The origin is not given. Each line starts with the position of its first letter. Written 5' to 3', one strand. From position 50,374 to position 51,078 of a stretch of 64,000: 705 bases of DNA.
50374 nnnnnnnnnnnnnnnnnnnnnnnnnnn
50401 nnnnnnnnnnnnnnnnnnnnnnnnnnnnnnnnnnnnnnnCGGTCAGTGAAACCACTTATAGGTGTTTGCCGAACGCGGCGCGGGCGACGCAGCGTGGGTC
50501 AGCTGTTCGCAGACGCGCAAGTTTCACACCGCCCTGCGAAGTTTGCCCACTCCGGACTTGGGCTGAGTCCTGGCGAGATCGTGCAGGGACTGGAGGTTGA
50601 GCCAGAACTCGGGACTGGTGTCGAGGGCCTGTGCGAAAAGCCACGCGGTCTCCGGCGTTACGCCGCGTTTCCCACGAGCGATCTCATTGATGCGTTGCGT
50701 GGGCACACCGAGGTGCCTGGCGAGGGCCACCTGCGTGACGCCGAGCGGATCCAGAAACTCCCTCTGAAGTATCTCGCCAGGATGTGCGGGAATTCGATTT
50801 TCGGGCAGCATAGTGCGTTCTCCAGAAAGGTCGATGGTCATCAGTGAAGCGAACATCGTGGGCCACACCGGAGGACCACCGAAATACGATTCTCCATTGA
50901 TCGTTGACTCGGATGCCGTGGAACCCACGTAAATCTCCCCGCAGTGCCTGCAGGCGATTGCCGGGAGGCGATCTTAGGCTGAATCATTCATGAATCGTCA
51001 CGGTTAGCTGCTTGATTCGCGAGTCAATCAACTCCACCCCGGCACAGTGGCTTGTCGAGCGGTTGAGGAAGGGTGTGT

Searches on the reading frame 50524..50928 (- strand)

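Call 47: search_protein_families(library=ncbifam, proteins=[window:50524-50928:-], max_evalue=0.01)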
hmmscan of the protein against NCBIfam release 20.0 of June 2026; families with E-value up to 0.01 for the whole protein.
window:50524-50928:- (134 aa): 2 families
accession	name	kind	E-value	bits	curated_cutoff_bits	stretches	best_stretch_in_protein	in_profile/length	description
TIGR02607.1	antidote_HigA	equivalog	2e-27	94.8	47.7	1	45-122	2-79/81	HigA family addiction module antitoxin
TIGR03070.1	couple_hipB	subfamily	0.0006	19.7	71.65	1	62-90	14-42/58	type II toxin-antitoxin system Y4mF family antitoxin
